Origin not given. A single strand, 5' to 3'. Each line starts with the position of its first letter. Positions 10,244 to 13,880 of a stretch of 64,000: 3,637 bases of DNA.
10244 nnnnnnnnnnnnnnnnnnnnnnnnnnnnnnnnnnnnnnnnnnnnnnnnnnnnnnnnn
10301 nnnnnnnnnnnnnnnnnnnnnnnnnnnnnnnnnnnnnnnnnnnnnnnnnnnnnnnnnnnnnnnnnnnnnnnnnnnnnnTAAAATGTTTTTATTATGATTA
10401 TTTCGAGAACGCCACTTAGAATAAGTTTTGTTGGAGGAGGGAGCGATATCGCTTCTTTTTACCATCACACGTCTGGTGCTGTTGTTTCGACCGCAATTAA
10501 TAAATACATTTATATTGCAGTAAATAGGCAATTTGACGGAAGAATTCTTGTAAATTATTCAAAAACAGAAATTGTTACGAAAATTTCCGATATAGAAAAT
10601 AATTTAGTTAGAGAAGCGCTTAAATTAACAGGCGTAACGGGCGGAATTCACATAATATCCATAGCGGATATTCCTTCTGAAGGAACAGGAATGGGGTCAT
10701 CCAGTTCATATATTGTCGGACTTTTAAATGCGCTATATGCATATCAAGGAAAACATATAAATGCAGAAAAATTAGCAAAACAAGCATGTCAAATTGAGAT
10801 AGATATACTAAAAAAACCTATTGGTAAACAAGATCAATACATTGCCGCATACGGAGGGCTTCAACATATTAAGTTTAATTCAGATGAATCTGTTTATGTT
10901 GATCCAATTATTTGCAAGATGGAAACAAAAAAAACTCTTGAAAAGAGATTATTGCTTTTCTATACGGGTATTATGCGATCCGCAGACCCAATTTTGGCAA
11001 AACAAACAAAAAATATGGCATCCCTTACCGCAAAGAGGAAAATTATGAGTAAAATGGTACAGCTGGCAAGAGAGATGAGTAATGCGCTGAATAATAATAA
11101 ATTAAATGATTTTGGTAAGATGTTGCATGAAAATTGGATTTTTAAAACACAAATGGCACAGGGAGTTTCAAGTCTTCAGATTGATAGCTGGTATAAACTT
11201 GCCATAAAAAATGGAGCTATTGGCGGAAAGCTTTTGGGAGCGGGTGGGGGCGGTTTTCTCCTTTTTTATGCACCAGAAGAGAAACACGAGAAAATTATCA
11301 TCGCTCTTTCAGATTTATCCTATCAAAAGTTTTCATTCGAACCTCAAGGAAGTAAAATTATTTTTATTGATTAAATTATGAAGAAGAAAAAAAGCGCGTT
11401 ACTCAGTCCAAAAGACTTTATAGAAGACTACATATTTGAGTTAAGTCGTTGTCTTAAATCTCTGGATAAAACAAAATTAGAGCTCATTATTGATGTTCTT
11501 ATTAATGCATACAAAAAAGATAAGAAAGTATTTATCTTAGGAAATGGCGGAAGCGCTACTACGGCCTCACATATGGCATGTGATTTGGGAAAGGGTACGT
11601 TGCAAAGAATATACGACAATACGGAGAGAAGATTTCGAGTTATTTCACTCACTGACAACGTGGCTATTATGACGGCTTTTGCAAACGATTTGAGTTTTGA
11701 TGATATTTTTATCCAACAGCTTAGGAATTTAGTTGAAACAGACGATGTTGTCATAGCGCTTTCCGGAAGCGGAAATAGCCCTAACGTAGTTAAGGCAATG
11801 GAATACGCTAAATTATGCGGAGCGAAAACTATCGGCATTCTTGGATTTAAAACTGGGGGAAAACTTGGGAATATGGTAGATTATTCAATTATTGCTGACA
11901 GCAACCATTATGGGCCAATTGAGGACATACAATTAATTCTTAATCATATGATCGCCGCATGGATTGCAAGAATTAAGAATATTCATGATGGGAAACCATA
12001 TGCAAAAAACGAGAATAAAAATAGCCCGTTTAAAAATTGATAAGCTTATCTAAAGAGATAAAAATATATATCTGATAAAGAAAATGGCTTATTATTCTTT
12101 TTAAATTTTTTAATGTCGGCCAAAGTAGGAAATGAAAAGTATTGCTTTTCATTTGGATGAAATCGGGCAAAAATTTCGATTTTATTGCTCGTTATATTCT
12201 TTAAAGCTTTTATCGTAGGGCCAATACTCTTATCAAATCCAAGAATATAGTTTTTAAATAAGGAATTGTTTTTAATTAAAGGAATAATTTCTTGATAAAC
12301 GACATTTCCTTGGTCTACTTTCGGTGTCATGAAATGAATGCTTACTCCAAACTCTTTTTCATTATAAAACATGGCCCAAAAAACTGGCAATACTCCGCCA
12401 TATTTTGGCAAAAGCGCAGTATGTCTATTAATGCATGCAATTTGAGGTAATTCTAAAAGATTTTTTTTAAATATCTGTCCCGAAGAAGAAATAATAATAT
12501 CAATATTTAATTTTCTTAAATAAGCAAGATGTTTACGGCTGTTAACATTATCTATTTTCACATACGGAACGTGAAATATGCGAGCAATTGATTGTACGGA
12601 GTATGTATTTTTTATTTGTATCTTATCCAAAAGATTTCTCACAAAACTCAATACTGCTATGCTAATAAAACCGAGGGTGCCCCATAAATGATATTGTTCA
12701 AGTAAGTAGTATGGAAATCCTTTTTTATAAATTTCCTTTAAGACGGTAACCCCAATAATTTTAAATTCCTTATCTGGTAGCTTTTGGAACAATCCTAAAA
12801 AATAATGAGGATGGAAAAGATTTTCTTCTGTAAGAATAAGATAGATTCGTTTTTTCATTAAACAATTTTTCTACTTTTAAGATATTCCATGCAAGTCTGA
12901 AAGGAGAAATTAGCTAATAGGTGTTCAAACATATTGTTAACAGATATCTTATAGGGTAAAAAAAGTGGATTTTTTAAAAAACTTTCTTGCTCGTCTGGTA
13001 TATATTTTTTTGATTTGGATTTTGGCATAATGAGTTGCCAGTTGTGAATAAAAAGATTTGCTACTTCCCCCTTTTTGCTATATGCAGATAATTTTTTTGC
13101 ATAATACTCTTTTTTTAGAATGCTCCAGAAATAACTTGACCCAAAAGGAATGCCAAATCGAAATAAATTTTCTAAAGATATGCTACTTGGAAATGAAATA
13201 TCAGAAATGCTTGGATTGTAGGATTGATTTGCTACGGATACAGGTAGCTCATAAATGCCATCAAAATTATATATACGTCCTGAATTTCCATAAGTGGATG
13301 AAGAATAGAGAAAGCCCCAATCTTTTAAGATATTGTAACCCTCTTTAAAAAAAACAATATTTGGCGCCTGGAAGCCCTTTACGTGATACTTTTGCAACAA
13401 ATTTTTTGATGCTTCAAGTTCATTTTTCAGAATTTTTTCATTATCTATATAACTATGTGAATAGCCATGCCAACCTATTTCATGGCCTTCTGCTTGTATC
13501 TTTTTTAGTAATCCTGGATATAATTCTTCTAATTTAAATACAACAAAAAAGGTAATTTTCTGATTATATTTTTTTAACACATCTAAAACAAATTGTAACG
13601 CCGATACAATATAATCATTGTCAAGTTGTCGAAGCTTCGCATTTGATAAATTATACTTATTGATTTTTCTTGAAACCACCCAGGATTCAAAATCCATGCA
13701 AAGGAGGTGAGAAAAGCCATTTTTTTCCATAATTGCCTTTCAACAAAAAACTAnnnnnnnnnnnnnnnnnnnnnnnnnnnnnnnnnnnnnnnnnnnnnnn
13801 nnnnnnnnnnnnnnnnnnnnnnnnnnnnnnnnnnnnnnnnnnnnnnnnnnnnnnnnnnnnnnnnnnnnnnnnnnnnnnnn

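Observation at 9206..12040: Complete GDP-D-glycero-alpha-D-manno-heptose pathway embedded in the glycan island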

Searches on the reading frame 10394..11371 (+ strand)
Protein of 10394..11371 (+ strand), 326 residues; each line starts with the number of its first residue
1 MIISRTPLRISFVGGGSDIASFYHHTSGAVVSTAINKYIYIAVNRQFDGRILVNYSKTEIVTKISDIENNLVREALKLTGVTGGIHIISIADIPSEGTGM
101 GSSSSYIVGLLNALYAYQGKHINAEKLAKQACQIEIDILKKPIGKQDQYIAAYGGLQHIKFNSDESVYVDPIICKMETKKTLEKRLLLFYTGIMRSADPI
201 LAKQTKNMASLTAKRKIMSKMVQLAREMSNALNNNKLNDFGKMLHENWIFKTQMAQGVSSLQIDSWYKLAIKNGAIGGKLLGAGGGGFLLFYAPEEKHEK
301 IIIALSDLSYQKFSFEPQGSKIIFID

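Call 3: search_protein_families(library=ncbifam, proteins=[window:10394-11371:+], max_evalue=0.001)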
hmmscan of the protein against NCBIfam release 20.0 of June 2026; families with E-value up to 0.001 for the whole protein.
window:10394-11371:+ (326 aa): 12 families
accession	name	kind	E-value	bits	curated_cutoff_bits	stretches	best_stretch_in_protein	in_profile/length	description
NF049969.1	GlMnHpPKinHddA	equivalog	2.6e-45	155.3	600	1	2-320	3-333/338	D-glycero-D-manno-heptose 7-phosphate kinase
NF009948.0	PRK13412.1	equivalog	6e-29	100.4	721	1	78-293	720-935/974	bifunctional fucokinase/fucose-1-phosphate guanylyltransferase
TIGR00549.1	mevalon_kin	equivalog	2.2e-23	83.2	163.05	1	63-290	57-274/276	mevalonate kinase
NF003036.0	PRK03926.1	equivalog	5.5e-16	58.5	403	1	32-305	26-279/302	mevalonate kinase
NF003006.0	PRK03817.1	equivalog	7.7e-14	51.4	443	2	226-318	247-338/352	galactokinase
TIGR00131.1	gal_kin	equivalog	2.2e-10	40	226.65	1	205-313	260-369/388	galactokinase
NF001816.0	PRK00555.1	equivalog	5.4e-10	38.8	509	1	81-158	89-164/363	galactokinase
NF003705.0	PRK05322.1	equivalog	1.8e-06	26.9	385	0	225-302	281-358/388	galactokinase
NF003472.0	PRK05101.1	equivalog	6.2e-05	22.1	499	0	69-159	93-186/382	galactokinase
NF040957.1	Arch_PMK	equivalog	0.00011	21.8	500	1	95-291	89-285/316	phosphomevalonate kinase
NF011205.0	PRK14611.1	equivalog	0.00027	20.5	364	0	50-138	39-133/275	4-(cytidine 5'-diphospho)-2-C-methyl-D-erythritol kinase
TIGR00191.1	thrB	equivalog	0.00028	19.8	168.25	1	57-165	47-152/304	homoserine kinase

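Call 4: search_protein_families(library=pfam, proteins=[window:10394-11371:+], max_evalue=0.001)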
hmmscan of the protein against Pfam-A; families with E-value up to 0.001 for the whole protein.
window:10394-11371:+ (326 aa): 2 families
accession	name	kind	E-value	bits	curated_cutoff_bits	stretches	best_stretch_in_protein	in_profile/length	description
PF00288.32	GHMP_kinases_N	-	1.1e-13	51.6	22.3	1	70-155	1-87/87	GHMP kinases N terminal domain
PF08544.19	GHMP_kinases_C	-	2.6e-08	34.6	21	1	231-301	4-75/85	GHMP kinases C terminal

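Call 11: search_solved_structures(query=window:10394-11371:+, max_evalue=0.00001, show_alignments=2)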
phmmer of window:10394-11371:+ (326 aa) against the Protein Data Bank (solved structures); distinct sequences matched with E-value up to 0.00001: 15.
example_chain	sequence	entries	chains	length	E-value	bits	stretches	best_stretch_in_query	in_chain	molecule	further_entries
3k85_A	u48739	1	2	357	1.3e-38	136.4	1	2-310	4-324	D-glycero-D-manno-heptose 1-phosphate kinase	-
4n3o_A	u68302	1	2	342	4.2e-37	131.4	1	3-321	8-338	Putative D-glycero-D-manno-heptose 7-phosphate kinase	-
4usm_A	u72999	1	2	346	7.4e-36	127.3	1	2-309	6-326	PUTATIVE SUGAR KINASE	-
4usk_A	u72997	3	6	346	1.3e-34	123.2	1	2-309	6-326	PUTATIVE SUGAR KINASE | SUGAR KINASE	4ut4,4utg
9iip_A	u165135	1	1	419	1.3e-16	64.2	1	75-295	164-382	L-fucokinase/L-fucose-1-P guanylyltransferase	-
5yys_A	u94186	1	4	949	1.5e-15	60.7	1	75-295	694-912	L-fucokinase, L-fucose-1-P guanylyltransferase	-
9iit_A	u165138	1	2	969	1.6e-15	60.6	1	75-295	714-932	L-fucokinase/L-fucose-1-P guanylyltransferase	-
1s4e_A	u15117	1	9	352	3.1e-10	43.2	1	70-315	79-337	Galactokinase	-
1kkh_A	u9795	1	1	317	9.1e-09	38.4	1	91-306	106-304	Mevalonate Kinase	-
1vis_A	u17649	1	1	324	9.3e-09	38.4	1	91-306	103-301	Mevalonate kinase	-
6mde_A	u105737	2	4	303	2.5e-08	36.9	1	79-302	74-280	Mevalonate kinase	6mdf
4hac_A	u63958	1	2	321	2.9e-08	36.7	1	80-302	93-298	Mevalonate kinase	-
2x7i_A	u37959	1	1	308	6.7e-08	35.5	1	69-301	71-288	MEVALONATE KINASE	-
2cz9_A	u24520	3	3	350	1.8e-07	34.2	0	226-300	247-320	Probable galactokinase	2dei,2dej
8teb_A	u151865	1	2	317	1.7e-06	30.9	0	84-304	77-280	Mevalonate kinase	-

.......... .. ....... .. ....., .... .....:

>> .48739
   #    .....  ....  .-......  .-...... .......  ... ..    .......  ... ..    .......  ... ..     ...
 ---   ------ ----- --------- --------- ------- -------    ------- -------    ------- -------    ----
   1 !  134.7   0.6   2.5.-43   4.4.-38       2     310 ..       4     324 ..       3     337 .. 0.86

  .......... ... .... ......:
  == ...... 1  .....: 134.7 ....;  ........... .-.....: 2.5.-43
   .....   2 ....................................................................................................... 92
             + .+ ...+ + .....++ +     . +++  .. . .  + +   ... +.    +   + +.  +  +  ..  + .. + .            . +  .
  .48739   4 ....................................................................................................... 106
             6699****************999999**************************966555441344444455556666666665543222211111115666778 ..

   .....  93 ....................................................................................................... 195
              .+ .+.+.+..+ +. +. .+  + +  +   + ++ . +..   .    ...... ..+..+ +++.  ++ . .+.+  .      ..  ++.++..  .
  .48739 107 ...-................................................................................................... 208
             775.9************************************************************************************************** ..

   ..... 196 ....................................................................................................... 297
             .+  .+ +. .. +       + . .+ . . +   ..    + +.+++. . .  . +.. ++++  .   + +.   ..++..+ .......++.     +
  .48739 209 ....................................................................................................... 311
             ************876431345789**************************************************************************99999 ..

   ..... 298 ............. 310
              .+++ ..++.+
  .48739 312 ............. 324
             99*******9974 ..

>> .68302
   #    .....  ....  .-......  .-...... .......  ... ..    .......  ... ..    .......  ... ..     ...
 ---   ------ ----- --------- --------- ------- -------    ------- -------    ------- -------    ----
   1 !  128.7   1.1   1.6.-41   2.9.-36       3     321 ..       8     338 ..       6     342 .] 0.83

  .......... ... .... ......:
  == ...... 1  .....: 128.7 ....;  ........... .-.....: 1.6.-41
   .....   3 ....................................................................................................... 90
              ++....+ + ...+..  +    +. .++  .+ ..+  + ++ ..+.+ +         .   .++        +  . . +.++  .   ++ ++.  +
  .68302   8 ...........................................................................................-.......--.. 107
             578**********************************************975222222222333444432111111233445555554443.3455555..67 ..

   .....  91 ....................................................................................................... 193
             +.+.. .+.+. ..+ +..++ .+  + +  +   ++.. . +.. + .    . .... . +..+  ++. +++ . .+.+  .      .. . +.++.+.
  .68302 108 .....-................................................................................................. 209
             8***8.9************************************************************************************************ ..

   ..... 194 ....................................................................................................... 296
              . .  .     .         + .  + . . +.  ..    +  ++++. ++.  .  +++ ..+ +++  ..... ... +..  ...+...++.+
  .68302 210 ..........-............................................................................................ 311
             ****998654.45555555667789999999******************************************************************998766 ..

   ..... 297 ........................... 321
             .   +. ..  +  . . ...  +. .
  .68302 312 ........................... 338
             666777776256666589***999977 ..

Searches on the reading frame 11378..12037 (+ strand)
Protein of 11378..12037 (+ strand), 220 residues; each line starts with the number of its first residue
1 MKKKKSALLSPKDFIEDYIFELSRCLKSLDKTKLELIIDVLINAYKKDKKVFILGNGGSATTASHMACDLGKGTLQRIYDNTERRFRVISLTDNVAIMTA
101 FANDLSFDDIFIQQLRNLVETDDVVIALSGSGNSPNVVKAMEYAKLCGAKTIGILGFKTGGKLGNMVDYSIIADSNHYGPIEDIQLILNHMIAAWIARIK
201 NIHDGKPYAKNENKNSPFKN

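Call 3: search_protein_families(library=ncbifam, proteins=[window:11378-12037:+], max_evalue=0.001)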
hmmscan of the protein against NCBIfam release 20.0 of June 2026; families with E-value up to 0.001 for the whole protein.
window:11378-12037:+ (220 aa): 17 families
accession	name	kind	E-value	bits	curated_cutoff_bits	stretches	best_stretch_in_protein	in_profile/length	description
TIGR00441.1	gmhA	equivalog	1.2e-29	103.4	209.45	1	39-195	2-152/154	D-sedoheptulose 7-phosphate isomerase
NF010546.0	PRK13936.1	equivalog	3.1e-26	92.4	276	1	33-192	28-184/197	phosphoheptose isomerase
NF001628.0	PRK00414.1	equivalog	1e-21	77.4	265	1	38-192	34-182/192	D-sedoheptulose 7-phosphate isomerase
NF010547.0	PRK13938.1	equivalog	8.4e-21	74.5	320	1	37-195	34-186/196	D-sedoheptulose 7-phosphate isomerase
NF008138.0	PRK10886.1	equivalog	9e-17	61.4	352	1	40-184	33-174/196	DnaA initiator-associating protein DiaA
NF009222.0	PRK12570.1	subfamily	8.6e-08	31.4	255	1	38-155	59-172/307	N-acetylmuramic acid 6-phosphate etherase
TIGR03127.2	RuMP_HxlB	equivalog_domain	1.9e-07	31.2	160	1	119-171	70-121/178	6-phospho-3-hexuloisomerase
NF003915.0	PRK05441.1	subfamily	2.5e-07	30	168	1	112-156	121-166/300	N-acetylmuramic acid 6-phosphate etherase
TIGR00274.1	TIGR00274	equivalog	2.8e-06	26.6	302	1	113-156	117-161/291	N-acetylmuramic acid 6-phosphate etherase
NF008458.0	PRK11337.1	equivalog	2.9e-06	26.5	378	1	117-172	184-238/293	MurR/RpiR family transcriptional regulator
NF041755.1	RuMP_HxlAB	equivalog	1.1e-05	24.6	500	0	119-178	286-345/391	bifunctional 3-hexulose-6-phosphate synthase/6-phospho-3-hexuloisomerase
NF040776.2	AlsR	equivalog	4.6e-05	22.5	400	1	116-173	171-227/279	transcriptional repressor AlsR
NF002805.0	PRK02947.1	subfamily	6e-05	22.3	135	1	14-155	3-141/247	sugar isomerase domain-containing protein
NF010701.0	PRK14101.1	equivalog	6.5e-05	21.3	920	1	107-159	500-553/638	bifunctional transcriptional regulator/glucokinase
NF008451.0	PRK11302.1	subfamily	0.0002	20.9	296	0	106-158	159-212/286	transcriptional regulator HexR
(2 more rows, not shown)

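Call 4: search_protein_families(library=pfam, proteins=[window:11378-12037:+], max_evalue=0.001)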
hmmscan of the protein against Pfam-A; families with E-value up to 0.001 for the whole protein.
window:11378-12037:+ (220 aa): 2 families
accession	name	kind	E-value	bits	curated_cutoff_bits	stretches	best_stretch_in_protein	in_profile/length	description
PF13580.11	SIS_2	-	1.4e-18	67.7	27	1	22-156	6-138/138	SIS domain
PF01380.27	SIS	-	3.4e-08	33.8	25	1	109-157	41-89/131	SIS domain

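Call 12: search_solved_structures(query=window:11378-12037:+, max_evalue=0.00001, show_alignments=2)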
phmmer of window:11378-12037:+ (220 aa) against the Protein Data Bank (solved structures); distinct sequences matched with E-value up to 0.00001: 15.
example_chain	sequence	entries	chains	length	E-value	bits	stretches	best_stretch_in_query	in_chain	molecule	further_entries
1tk9_A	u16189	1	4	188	5.4e-21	78.5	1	32-193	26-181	Phosphoheptose isomerase 1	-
5ltz_A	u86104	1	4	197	7e-18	68.3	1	35-195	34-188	Phosphoheptose isomerase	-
5lu7_A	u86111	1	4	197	1.3e-17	67.4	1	35-195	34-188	Phosphoheptose isomerase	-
5by2_A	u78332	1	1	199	1.4e-17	67.3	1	47-193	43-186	Phosphoheptose isomerase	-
2xbl_A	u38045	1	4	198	1.8e-17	66.9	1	35-195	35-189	PHOSPHOHEPTOSE ISOMERASE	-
2x3y_A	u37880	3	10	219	2.3e-17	66.6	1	35-195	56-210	PHOSPHOHEPTOSE ISOMERASE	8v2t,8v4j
5lu5_A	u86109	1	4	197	2.4e-17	66.6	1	35-195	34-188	Phosphoheptose isomerase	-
5i01_A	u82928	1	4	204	4.3e-17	65.7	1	38-190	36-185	Phosphoheptose isomerase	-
5lu6_A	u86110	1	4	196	2.3e-16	63.4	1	35-195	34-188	Phosphoheptose isomerase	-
1x92_A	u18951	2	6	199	2.4e-16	63.3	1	38-195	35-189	PHOSPHOHEPTOSE ISOMERASE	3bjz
1x94_A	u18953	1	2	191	3.2e-16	62.9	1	33-193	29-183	putative Phosphoheptose isomerase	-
2i22_A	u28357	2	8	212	5.4e-15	58.9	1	39-192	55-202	Phosphoheptose isomerase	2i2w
2yva_A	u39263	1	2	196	1.4e-13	54.3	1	41-185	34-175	DnaA initiator-associating protein diaA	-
4u6n_A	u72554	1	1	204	1.6e-13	54.1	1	41-184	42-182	DnaA initiator-associating protein DiaA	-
3trj_A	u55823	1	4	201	1.3e-12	51.1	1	40-190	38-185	Phosphoheptose isomerase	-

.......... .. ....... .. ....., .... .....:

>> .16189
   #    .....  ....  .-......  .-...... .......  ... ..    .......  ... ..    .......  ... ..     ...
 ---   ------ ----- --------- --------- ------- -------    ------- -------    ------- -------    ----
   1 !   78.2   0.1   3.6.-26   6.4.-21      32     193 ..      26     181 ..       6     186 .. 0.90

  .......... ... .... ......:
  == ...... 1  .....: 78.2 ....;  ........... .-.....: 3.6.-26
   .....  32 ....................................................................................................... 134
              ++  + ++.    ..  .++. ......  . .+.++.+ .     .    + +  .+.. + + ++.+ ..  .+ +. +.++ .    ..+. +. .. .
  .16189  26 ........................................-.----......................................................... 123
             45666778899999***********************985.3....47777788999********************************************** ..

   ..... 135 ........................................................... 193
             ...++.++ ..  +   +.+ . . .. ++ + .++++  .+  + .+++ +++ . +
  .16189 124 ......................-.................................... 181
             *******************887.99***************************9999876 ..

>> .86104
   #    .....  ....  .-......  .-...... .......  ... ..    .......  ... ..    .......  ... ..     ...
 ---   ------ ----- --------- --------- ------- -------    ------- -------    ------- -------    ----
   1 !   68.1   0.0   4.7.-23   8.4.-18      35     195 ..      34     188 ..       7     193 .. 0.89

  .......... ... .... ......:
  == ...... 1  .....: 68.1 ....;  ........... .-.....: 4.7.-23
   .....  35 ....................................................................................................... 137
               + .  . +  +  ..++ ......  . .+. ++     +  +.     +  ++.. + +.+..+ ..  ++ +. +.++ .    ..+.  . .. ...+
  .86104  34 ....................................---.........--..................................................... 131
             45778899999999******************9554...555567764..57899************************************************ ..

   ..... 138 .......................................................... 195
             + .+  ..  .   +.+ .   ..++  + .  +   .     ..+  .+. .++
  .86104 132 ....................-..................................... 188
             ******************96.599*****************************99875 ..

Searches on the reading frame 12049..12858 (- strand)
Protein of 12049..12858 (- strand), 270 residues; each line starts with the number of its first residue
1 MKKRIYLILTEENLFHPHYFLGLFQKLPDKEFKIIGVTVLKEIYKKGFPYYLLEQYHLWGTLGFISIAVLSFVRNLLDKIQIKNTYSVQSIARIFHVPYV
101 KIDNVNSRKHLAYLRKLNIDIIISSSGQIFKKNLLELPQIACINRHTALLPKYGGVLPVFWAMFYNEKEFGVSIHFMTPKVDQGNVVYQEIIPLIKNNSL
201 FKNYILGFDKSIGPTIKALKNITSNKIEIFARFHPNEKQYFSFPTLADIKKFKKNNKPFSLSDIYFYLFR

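Call 9: search_protein_families(library=pfam, proteins=[window:12049-12858:-], max_evalue=0.0001)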
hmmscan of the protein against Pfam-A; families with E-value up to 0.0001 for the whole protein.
window:12049-12858:- (270 aa): 1 family
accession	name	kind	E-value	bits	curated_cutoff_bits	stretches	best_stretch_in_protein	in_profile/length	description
PF00551.24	Formyl_trans_N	-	1e-15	58.4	26.1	1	108-199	69-161/181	Formyl transferase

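Call 33: search_protein_families(library=ncbifam, proteins=[window:12049-12858:-], max_evalue=1e-10)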
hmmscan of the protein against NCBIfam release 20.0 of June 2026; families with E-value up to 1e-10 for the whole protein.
window:12049-12858:- (270 aa): 4 families
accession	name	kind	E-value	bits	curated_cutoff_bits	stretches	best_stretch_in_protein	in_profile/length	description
NF005414.0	PRK06988.1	equivalog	9.1e-19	67.5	316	1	87-199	46-159/311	formyltransferase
TIGR00460.1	fmt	equivalog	9.3e-19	67.7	201.5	1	103-197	64-159/315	methionyl-tRNA formyltransferase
NF005998.1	PRK08125.1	equivalog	5.7e-17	61.3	777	1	86-198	43-156/649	bifunctional UDP-4-amino-4-deoxy-L-arabinose formyltransferase/UDP-glucuronic acid oxidase ArnA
TIGR00639.1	PurN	equivalog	7.3e-11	42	150.1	0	112-199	73-161/192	phosphoribosylglycinamide formyltransferase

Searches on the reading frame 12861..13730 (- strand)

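Call 9: search_protein_families(library=pfam, proteins=[window:12861-13730:-], max_evalue=0.0001)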
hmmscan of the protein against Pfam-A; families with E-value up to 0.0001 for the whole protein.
window:12861-13730:- (290 aa): 2 families
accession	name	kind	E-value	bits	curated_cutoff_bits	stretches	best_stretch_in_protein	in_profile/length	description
PF01522.26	Polysacc_deac_1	-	8.8e-13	48.7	23.1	1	45-123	21-104/124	Polysaccharide deacetylase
PF10096.14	DUF2334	-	4e-07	30.3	26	1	74-240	58-196/203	Uncharacterized protein conserved in bacteria (DUF2334)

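Call 33: search_protein_families(library=ncbifam, proteins=[window:12861-13730:-], max_evalue=1e-10)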
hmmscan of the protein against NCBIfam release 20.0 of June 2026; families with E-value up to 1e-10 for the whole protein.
window:12861-13730:- (290 aa): 2 families
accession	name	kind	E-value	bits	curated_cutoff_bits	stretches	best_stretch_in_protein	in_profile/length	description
TIGR03006.1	pepcterm_polyde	equivalog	4.2e-19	68.7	276.2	1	40-281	31-268/272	XrtA system polysaccharide deacetylase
TIGR02764.1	spore_ybaN_pdaB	equivalog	5.1e-13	49.2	237.4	1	45-140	21-121/191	polysaccharide deacetylase family sporulation protein PdaB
